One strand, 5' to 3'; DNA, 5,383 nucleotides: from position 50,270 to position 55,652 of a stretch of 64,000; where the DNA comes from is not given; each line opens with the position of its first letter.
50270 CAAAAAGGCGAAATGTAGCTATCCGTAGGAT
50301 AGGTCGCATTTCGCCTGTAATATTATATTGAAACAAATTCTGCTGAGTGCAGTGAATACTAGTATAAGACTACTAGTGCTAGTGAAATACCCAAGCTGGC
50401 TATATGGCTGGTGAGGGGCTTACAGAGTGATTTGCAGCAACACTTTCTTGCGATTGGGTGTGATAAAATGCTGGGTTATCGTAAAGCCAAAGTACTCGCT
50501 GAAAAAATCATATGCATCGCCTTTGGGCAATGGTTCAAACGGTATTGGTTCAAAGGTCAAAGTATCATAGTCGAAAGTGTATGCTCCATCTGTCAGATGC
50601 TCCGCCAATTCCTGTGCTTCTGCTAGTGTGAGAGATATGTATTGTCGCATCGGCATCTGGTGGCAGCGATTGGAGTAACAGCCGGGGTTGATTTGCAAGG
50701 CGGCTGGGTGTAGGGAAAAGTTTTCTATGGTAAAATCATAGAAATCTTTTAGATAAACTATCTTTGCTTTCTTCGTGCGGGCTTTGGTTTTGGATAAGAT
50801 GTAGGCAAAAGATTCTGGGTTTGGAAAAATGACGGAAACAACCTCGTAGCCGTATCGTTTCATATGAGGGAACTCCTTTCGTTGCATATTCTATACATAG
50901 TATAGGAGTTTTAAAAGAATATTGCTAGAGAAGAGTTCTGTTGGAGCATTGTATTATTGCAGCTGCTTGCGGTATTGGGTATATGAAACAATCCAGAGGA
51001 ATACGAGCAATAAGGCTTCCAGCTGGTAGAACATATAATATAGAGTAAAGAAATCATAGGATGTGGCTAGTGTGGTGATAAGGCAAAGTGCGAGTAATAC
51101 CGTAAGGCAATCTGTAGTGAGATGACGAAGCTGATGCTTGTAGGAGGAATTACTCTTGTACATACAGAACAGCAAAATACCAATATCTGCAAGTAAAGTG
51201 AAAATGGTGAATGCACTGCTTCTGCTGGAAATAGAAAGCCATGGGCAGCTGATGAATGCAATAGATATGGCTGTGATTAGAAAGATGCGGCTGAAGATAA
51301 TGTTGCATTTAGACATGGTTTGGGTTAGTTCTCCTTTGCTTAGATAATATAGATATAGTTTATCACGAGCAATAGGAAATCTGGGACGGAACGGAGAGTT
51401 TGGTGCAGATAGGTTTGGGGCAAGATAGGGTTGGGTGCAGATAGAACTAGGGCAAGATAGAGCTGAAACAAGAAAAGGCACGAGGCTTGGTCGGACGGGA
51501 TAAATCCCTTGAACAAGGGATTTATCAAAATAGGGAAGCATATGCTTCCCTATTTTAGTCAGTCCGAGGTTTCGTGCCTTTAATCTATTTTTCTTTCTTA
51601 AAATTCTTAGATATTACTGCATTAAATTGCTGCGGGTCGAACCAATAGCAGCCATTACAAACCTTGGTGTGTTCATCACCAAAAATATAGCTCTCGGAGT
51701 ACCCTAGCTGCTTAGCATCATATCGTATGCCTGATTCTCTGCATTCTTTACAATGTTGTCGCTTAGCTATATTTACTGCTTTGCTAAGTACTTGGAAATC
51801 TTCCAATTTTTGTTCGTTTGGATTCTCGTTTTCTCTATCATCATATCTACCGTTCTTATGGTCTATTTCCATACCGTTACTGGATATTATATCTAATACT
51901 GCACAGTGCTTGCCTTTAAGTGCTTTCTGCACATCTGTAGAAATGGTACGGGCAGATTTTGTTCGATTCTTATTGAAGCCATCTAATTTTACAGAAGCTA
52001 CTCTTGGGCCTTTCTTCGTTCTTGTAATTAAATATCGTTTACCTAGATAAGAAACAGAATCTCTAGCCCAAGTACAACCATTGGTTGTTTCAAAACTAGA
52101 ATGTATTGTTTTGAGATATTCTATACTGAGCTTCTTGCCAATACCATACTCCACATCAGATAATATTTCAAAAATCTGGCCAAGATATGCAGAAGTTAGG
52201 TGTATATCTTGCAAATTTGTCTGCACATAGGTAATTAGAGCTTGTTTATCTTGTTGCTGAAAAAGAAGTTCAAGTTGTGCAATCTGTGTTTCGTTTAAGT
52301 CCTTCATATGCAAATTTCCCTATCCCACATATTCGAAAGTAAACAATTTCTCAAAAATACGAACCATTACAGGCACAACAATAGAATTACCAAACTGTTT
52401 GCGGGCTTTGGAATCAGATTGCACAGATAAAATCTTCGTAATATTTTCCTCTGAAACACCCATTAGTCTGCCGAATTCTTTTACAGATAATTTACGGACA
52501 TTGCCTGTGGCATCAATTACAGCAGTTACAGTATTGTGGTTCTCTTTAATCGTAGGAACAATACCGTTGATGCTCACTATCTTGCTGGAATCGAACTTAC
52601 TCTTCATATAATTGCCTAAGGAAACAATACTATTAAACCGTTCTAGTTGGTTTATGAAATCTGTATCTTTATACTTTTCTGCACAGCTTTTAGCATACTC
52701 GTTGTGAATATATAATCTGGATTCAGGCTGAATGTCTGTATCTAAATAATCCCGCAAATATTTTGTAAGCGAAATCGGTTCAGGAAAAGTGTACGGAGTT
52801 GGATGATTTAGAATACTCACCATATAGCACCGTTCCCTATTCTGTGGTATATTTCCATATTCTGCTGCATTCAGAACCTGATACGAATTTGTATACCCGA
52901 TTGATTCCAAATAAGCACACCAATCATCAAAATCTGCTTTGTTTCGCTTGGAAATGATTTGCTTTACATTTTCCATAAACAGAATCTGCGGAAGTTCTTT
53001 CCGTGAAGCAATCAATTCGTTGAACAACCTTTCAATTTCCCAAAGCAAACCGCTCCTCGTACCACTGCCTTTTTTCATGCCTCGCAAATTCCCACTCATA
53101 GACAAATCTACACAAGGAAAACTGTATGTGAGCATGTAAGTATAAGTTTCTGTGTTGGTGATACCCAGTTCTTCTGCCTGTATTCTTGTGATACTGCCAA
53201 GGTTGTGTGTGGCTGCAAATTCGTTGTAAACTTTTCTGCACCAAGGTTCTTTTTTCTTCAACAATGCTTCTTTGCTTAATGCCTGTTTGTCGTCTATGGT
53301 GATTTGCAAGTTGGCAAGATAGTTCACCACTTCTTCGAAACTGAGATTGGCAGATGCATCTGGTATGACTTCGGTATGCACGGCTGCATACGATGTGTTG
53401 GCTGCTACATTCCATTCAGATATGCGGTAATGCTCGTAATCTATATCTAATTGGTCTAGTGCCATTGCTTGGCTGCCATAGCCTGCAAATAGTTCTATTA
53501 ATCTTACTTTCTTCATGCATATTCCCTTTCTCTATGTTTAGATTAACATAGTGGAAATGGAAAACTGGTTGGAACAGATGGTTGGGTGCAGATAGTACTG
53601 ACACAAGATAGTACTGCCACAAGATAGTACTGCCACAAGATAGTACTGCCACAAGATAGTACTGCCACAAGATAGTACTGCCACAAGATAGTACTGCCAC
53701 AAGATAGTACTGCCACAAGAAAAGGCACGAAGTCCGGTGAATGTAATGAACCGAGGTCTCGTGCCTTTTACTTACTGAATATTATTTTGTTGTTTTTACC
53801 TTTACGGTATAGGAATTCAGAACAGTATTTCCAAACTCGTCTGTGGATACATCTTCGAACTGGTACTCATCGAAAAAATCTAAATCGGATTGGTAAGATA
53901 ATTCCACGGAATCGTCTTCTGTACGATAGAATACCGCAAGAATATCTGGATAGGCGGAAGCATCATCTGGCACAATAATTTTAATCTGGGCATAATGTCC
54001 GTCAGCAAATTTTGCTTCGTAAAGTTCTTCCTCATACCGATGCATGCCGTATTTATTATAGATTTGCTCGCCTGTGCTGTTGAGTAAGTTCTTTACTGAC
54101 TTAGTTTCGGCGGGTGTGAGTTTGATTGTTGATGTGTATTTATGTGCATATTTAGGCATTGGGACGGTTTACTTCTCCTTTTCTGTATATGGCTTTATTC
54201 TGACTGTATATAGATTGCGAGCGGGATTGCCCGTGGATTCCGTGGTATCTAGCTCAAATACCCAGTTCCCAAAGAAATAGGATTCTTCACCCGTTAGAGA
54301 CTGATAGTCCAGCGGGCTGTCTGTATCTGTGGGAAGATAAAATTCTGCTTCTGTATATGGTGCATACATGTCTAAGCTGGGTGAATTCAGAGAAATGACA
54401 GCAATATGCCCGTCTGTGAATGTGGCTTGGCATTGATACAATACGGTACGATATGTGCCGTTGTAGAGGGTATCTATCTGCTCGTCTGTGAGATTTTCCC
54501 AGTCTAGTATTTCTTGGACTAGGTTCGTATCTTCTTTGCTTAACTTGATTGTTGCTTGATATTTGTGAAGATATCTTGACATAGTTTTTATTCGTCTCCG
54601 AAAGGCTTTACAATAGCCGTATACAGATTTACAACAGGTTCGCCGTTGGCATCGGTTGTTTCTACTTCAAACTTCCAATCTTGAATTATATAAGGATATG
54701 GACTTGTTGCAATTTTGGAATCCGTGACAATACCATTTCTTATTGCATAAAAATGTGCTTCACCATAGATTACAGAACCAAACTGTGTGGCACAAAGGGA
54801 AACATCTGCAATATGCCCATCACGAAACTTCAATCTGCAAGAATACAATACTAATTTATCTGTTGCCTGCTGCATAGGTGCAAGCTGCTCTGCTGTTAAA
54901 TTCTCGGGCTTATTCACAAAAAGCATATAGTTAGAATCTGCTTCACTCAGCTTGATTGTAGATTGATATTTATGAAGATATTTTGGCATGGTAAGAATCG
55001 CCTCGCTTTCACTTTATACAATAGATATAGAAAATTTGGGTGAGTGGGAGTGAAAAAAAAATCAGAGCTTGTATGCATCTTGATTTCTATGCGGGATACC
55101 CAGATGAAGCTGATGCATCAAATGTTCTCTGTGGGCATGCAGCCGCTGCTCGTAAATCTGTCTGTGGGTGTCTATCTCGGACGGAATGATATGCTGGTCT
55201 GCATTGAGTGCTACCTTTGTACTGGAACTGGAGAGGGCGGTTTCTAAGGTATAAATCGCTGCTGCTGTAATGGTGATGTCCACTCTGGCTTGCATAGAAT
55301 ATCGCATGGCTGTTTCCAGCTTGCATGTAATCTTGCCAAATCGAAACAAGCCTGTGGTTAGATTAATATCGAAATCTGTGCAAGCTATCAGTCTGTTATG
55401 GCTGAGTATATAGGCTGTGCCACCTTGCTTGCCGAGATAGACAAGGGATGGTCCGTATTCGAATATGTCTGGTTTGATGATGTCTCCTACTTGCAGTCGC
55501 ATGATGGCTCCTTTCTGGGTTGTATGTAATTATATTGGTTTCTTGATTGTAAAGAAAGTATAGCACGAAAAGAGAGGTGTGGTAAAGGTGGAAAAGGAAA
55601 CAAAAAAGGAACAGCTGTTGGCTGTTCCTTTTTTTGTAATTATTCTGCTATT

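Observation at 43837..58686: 15-kb island: at least 19 copies of one unrecognised ~110-aa domain in tight arrays, interleaved with three C5-methyltransferases and two restriction endonucleases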

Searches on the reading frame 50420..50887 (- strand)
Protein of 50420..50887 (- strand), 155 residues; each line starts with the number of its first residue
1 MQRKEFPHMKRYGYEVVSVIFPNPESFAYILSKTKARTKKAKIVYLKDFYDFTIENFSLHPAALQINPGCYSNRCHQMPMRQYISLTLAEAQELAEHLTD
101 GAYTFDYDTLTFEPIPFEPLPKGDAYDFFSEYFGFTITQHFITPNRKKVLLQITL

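Call 12: search_protein_families(library=pfam, max_evalue=0.01, proteins=[window:50420-50887:-])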
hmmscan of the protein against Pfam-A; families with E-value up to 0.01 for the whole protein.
window:50420-50887:- (155 aa): 0 families

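Call 86: search_protein_families(library=padloc, max_evalue=0.01, proteins=[window:50420-50887:-])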
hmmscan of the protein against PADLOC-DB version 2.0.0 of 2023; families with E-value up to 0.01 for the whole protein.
window:50420-50887:- (155 aa): 0 families

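Call 97: search_solved_structures(query=window:50420-50887:-, max_evalue=1)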
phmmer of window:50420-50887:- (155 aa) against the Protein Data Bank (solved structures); distinct sequences matched with E-value up to 1: 1.
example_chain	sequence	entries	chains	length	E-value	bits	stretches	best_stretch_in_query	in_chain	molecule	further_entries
3bwv_A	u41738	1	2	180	0.35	14.2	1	118-151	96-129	Putative 5'(3')-deoxyribonucleotidase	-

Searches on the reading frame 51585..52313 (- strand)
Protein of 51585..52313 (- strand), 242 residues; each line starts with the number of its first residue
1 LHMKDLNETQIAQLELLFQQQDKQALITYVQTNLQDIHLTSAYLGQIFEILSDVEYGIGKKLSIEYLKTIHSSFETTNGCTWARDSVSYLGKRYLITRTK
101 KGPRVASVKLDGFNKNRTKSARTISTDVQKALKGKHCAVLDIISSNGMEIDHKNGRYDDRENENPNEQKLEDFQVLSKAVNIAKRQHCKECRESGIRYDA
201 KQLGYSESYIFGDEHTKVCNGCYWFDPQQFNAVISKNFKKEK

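Call 12: search_protein_families(library=pfam, max_evalue=0.01, proteins=[window:51585-52313:-])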
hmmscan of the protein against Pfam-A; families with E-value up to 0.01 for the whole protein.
window:51585-52313:- (242 aa): 1 family
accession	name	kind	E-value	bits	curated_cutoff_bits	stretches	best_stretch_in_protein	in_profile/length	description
PF05315.17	ICEA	-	4.7e-31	108.5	24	1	54-239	13-206/218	ICEA Protein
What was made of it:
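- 51585..52313 (-): IceA/NlaIII-family restriction endonuclease. Pfam PF05315, E 4.7e-31, call 12.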

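Call 86: search_protein_families(library=padloc, max_evalue=0.01, proteins=[window:51585-52313:-])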
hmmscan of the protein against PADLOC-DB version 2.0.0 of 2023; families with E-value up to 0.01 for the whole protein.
window:51585-52313:- (242 aa): 0 families

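Call 99: search_solved_structures(query=window:51585-52313:-, max_evalue=0.01)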
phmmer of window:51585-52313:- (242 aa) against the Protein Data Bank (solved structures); distinct sequences matched with E-value up to 0.01: 0.

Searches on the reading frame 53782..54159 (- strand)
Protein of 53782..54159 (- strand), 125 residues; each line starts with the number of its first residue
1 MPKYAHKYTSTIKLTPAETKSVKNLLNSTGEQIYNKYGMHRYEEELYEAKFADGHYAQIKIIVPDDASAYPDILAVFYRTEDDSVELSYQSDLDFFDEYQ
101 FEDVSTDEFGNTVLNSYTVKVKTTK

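Call 7: search_protein_families(library=pfam, max_evalue=1, proteins=[window:53782-54159:-])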
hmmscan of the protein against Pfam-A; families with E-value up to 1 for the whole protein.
window:53782-54159:- (125 aa): 2 families
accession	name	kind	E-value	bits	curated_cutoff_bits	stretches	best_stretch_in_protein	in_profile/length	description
PF11116.13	DUF2624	-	0.061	14.6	24.7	1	3-46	22-63/83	Protein of unknown function (DUF2624)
PF15447.11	NTS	-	0.14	13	25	1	21-37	1-17/36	N-terminal segments of PfEMP1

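Call 8: search_protein_families(library=phrogs, max_evalue=0.1, proteins=[window:53782-54159:-])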
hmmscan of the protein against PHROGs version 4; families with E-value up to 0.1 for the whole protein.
window:53782-54159:- (125 aa): 0 families

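Call 52: search_protein_families(library=ncbifam, max_evalue=0.1, proteins=[window:53782-54159:-])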
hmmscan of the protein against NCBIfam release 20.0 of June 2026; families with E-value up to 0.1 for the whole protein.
window:53782-54159:- (125 aa): 0 families

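Call 86: search_protein_families(library=padloc, max_evalue=0.01, proteins=[window:53782-54159:-])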
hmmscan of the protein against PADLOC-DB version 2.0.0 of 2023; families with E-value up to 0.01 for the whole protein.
window:53782-54159:- (125 aa): 0 families

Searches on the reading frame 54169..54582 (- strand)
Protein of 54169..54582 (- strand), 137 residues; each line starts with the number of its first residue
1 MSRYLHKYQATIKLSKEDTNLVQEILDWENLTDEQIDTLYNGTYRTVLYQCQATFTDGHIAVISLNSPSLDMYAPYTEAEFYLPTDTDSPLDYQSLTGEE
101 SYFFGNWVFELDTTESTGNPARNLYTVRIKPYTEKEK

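Call 7: search_protein_families(library=pfam, max_evalue=1, proteins=[window:54169-54582:-])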
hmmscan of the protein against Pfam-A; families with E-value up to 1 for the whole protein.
window:54169-54582:- (137 aa): 0 families

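Call 8: search_protein_families(library=phrogs, max_evalue=0.1, proteins=[window:54169-54582:-])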
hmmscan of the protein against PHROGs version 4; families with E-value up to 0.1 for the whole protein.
window:54169-54582:- (137 aa): 4 families
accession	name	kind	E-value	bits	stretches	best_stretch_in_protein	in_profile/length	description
phrog_27314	-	unknown function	0.0063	17.8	1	18-55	27-64/92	-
phrog_14888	-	unknown function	0.0071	17.7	1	5-46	17-61/90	-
phrog_27089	-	unknown function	0.016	16.2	1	20-51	14-46/87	-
phrog_22831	-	unknown function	0.034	15.1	1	20-54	77-112/150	-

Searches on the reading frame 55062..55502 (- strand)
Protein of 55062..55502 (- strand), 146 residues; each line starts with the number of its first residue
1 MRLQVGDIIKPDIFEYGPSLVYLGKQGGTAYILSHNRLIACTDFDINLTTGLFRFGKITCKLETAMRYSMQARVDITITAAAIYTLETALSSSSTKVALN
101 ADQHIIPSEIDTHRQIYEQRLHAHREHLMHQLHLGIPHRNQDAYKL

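Call 12: search_protein_families(library=pfam, max_evalue=0.01, proteins=[window:55062-55502:-])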
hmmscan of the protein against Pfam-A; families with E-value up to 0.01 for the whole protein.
window:55062-55502:- (146 aa): 0 families

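Call 86: search_protein_families(library=padloc, max_evalue=0.01, proteins=[window:55062-55502:-])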
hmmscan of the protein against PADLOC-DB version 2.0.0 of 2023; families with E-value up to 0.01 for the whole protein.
window:55062-55502:- (146 aa): 0 families

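Call 96: search_solved_structures(query=window:55062-55502:-, max_evalue=1)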
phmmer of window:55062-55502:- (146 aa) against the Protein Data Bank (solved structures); distinct sequences matched with E-value up to 1: 1.
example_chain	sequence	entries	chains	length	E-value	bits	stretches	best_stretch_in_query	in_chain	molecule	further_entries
4yaa_A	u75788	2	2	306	0.82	12.9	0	52-101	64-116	Tyrosine-protein phosphatase YopH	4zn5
